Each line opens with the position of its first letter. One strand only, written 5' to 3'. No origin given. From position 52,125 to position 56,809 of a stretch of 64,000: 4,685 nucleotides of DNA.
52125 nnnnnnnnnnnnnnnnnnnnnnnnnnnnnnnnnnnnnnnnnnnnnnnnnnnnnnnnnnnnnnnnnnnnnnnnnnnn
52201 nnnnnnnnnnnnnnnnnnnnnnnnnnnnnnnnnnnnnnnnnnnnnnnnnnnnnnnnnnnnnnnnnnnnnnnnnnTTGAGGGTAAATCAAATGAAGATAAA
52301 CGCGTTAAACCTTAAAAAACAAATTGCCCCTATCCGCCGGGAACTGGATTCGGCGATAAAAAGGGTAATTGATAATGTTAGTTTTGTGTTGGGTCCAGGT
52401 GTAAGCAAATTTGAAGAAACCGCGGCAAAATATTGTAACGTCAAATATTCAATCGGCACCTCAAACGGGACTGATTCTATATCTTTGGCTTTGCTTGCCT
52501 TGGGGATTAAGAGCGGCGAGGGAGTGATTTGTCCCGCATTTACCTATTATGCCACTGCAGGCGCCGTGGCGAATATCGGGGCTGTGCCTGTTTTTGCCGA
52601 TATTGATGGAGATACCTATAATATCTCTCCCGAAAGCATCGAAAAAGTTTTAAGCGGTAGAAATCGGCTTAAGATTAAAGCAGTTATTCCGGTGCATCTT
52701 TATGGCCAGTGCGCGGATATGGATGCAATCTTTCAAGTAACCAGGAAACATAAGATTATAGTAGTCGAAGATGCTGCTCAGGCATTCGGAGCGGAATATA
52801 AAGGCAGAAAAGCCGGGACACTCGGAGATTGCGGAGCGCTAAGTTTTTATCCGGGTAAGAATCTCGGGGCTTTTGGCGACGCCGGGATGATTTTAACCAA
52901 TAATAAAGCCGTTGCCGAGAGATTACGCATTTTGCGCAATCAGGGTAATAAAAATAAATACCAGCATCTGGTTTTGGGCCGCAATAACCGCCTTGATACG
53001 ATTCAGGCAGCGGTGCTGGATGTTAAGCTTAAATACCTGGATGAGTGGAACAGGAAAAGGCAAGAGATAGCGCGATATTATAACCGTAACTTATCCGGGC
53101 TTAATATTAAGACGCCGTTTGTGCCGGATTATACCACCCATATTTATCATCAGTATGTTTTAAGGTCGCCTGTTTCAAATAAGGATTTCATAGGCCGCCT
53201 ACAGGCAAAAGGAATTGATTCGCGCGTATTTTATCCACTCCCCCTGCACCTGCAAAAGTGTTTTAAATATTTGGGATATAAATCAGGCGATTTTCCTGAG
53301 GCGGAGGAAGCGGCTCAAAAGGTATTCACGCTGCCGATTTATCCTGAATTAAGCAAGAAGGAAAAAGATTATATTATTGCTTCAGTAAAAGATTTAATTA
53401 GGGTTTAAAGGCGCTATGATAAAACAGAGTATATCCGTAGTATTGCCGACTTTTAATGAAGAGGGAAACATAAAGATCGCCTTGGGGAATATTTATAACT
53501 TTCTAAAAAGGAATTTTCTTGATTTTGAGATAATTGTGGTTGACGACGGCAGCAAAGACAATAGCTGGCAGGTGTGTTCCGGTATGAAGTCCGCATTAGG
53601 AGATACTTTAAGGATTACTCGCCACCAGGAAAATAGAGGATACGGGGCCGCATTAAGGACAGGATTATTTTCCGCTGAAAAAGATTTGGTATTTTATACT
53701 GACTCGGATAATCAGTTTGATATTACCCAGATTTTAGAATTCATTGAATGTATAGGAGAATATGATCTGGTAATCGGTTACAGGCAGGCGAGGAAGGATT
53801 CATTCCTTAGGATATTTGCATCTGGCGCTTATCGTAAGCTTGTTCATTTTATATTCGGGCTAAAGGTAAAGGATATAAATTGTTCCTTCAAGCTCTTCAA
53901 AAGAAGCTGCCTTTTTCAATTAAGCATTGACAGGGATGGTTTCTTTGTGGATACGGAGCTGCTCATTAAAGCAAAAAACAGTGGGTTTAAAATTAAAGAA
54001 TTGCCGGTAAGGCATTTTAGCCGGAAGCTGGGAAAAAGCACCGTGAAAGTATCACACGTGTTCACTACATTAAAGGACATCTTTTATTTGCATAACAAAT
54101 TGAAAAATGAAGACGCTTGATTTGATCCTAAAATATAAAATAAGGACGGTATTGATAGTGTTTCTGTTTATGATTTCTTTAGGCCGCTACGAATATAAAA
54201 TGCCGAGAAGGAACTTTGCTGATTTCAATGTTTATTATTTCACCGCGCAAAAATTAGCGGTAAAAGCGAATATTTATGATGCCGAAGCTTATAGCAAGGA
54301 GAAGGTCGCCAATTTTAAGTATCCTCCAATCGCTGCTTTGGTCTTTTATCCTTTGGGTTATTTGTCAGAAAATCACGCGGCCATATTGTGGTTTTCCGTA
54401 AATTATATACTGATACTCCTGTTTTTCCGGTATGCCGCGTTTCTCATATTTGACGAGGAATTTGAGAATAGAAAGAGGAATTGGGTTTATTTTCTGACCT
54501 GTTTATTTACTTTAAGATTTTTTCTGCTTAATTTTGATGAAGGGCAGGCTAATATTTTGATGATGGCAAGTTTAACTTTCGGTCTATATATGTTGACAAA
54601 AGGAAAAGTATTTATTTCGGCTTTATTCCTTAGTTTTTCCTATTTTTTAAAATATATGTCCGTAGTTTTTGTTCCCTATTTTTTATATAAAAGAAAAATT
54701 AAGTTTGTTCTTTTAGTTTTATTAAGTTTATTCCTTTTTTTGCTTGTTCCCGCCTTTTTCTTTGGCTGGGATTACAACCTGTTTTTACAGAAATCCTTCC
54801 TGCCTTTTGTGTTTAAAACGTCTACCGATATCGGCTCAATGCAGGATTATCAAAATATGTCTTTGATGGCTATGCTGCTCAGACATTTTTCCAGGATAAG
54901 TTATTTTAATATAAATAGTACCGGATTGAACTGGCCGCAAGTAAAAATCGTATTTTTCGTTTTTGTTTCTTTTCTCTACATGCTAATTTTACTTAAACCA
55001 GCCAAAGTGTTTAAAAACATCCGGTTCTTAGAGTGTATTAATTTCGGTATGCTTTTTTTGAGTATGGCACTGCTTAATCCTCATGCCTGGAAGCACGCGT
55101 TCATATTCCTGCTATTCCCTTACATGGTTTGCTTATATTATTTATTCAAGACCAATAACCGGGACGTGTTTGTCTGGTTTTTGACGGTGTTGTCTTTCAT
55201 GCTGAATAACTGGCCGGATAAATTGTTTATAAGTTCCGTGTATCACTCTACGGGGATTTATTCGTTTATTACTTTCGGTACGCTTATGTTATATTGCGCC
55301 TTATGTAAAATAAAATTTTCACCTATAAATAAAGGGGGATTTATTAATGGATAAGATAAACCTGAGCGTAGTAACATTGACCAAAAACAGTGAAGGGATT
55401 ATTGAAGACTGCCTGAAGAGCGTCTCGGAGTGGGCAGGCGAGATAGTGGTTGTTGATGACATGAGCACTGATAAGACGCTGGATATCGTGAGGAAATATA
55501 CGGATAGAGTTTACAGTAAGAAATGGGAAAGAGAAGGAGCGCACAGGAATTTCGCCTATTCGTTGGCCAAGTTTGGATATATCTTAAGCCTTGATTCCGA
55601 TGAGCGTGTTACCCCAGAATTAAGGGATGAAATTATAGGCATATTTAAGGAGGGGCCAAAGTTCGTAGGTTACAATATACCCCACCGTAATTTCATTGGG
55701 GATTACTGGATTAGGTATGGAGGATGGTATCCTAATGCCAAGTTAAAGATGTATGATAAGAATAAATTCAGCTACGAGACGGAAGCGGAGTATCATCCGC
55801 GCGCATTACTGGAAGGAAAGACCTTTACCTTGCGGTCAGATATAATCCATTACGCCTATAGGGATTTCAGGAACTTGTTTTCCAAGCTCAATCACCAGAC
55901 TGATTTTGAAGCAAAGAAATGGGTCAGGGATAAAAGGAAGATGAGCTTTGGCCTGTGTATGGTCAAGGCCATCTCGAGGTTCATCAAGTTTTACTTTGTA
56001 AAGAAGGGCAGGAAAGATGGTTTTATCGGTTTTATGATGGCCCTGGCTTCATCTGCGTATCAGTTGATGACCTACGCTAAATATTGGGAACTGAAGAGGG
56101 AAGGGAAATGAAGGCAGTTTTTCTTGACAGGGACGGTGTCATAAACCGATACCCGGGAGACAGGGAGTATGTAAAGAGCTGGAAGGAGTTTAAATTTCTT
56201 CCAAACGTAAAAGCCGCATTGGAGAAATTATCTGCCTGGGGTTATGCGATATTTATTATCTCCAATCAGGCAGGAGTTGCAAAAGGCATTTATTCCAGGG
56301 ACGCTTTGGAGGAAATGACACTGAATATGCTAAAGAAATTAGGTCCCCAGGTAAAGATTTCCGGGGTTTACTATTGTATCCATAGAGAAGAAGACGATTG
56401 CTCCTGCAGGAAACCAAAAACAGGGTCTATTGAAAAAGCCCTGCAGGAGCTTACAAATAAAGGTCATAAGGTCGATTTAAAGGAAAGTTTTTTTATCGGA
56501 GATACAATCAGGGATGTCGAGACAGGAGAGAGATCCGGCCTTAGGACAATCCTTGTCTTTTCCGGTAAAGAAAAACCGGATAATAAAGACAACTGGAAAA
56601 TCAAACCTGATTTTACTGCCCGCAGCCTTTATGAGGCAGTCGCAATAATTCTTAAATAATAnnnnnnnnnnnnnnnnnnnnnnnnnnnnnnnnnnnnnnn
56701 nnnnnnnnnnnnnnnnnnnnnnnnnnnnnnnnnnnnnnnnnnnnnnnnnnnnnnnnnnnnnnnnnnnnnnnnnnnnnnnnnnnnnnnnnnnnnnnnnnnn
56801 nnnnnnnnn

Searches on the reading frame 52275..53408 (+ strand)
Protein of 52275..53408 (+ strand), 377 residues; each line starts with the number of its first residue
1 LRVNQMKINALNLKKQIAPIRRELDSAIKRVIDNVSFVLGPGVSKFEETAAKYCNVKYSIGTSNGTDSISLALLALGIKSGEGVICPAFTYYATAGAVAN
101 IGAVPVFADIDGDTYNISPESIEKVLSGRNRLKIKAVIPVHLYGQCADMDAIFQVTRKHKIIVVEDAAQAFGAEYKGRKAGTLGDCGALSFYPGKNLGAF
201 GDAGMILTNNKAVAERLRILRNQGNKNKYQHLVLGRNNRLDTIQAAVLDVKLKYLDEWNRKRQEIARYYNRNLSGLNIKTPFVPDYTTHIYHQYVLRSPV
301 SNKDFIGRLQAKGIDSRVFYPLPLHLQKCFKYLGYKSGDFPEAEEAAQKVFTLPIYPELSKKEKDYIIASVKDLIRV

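Call 8: search_protein_families(library=pfam, proteins=[window:52275-53408:+])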
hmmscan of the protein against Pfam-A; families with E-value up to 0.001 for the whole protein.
window:52275-53408:+ (377 aa): 4 families
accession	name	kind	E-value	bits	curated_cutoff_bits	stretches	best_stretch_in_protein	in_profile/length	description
PF01041.23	DegT_DnrJ_EryC1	-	2e-111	373.1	19.8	1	22-371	5-359/360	DegT/DnrJ/EryC1/StrS aminotransferase family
PF01212.27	Beta_elim_lyase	-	5e-06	26.5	27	1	41-228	32-231/288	Beta-eliminating lyase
PF00155.27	Aminotran_1_2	-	2.2e-05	24.2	19.7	1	42-272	43-286/361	Aminotransferase class I and II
PF00266.25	Aminotran_5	-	0.00094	18.7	21.5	0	45-172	47-181/371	Aminotransferase class-V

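Call 69: search_protein_families(library=ncbifam, proteins=[window:52275-53408:+], max_evalue=1e-10)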
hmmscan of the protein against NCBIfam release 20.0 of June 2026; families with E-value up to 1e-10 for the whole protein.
window:52275-53408:+ (377 aa): 7 families
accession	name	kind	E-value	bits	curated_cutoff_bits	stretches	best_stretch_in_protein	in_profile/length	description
TIGR03588.1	PseC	equivalog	8.1e-71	238.9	423.5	1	27-373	16-378/380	UDP-4-amino-4,6-dideoxy-N-acetyl-beta-L-altrosamine transaminase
NF008687.0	PRK11706.1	equivalog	1.3e-63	215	375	1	48-375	38-374/375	dTDP-4-amino-4,6-dideoxygalactose transaminase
TIGR04181.1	NHT_00031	hypoth_equivalog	2.2e-62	211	420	1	38-354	25-357/359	LegC family aminotransferase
NF008658.2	PRK11658.1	equivalog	1.5e-57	194.9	631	1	26-375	18-377/379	UDP-4-amino-4-deoxy-L-arabinose aminotransferase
TIGR02379.1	ECA_wecE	subfamily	3.3e-52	177.5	434.85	1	54-374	44-374/376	dTDP-4-amino-4,6-dideoxy-D-glucose transaminase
TIGR04427.1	PLP_DesI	equivalog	3.5e-47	161.4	650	1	23-376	33-380/390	dTDP-4-dehydro-6-deoxyglucose aminotransferase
NF011936.0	PRK15407.1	equivalog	8e-40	136.8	423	1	36-224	60-251/440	lipopolysaccharide biosynthesis protein RfbH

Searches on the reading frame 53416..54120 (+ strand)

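Call 8: search_protein_families(library=pfam, proteins=[window:53416-54120:+])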
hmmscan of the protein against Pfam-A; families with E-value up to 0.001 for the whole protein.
window:53416-54120:+ (234 aa): 3 families
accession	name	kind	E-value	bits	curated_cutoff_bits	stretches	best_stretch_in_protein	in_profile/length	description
PF00535.33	Glycos_transf_2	-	1e-24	87.8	23.3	1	7-164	1-162/168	Glycosyl transferase family 2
PF10111.15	Glyco_tranf_2_2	-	7.6e-05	22.8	27.3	1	7-99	1-92/276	Glycosyltransferase like family 2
PF13704.12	Glyco_tranf_2_4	-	0.00042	21.2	27.5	1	38-101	21-84/98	Glycosyl transferase family 2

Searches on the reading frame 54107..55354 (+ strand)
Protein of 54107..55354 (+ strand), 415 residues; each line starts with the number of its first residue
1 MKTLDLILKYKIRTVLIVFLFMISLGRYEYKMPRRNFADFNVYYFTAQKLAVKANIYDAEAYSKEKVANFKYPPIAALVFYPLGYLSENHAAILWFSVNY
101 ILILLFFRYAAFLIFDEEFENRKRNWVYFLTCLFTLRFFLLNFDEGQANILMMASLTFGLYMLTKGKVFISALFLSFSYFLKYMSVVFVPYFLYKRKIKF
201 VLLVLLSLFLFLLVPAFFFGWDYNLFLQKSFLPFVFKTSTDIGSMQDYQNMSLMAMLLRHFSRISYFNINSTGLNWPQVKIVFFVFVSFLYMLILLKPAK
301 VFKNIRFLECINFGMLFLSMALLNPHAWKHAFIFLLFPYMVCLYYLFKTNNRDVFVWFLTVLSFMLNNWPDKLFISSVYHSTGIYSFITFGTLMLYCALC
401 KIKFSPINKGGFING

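Call 8: search_protein_families(library=pfam, proteins=[window:54107-55354:+])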
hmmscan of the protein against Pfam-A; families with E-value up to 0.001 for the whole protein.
window:54107-55354:+ (415 aa): 1 family
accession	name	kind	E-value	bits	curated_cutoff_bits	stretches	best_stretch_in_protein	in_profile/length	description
PF09594.16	GT87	-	9.4e-21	75.1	25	1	70-297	1-215/237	Glycosyltransferase family 87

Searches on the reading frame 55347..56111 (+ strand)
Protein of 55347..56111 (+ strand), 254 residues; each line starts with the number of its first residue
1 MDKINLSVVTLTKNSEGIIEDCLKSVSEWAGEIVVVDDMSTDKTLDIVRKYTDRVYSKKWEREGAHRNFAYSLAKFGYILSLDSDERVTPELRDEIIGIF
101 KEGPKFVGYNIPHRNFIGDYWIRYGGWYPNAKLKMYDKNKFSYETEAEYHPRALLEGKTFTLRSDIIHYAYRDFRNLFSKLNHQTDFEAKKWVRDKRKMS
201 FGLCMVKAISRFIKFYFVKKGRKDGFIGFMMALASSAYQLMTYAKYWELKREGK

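Call 8: search_protein_families(library=pfam, proteins=[window:55347-56111:+])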
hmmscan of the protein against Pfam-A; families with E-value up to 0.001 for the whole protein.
window:55347-56111:+ (254 aa): 1 family
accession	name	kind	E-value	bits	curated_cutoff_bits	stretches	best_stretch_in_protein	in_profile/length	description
PF00535.33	Glycos_transf_2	-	3e-16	60.3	23.3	1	7-127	1-131/168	Glycosyl transferase family 2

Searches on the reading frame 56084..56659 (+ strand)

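Call 8: search_protein_families(library=pfam, proteins=[window:56084-56659:+])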
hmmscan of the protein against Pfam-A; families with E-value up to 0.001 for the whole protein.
window:56084-56659:+ (191 aa): 4 families
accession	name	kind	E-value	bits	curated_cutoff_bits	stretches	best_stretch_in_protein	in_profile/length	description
PF13242.12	Hydrolase_like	-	7.7e-16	58.2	22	1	108-185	2-75/75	HAD-hyrolase-like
PF08645.17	PNK3P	-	1.9e-13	50.9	22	1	15-142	6-127/161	Polynucleotide kinase 3 phosphatase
PF13419.12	HAD_2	-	1.5e-11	45.2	23.8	1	28-158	71-178/178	Haloacid dehalogenase-like hydrolase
PF00702.32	Hydrolase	-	2.1e-07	32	26.4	1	33-152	94-191/191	haloacid dehalogenase-like hydrolase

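Call 69: search_protein_families(library=ncbifam, proteins=[window:56084-56659:+], max_evalue=1e-10)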
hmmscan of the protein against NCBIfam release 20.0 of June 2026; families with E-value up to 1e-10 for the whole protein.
window:56084-56659:+ (191 aa): 9 families
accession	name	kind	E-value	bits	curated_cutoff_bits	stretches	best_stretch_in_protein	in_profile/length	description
NF006506.0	PRK08942.1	equivalog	5.3e-44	149.9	178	1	8-172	2-161/182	D-glycero-beta-D-manno-heptose 1,7-bisphosphate 7-phosphatase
TIGR01656.1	Histidinol-ppas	subfamily_domain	6.6e-35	120.2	84.15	1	10-156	1-143/149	histidinol-phosphate phosphatase domain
TIGR01662.1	HAD-SF-IIIA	subfamily_domain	1.1e-32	113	44.6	1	10-160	1-140/141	HAD-IIIA family hydrolase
NF050049.1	HBPPhtaseGmhB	domain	5.3e-31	107.7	250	1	9-172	3-155/171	D-glycero-alpha-D-manno-heptose-1,7-bisphosphate 7-phosphatase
TIGR00213.1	GmhB_yaeD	subfamily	2e-30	105.8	149.6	1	10-165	2-157/176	D-glycero-beta-D-manno-heptose 1,7-bisphosphate 7-phosphatase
NF005264.0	PRK06769.1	equivalog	5.5e-27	94.7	217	1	8-191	3-173/175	HAD-IIIA family hydrolase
NF003937.0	PRK05446.1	equivalog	7.1e-24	84.5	443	1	9-171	3-155/355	bifunctional histidinol-phosphatase/imidazoleglycerol-phosphate dehydratase HisB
TIGR01261.1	hisB_Nterm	equivalog_domain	1.4e-21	76.7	140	1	10-156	2-144/161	histidinol-phosphatase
TIGR01664.1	DNA-3'-Pase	equivalog_domain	5.2e-12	46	107.65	1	15-142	19-137/167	DNA 3'-phosphatase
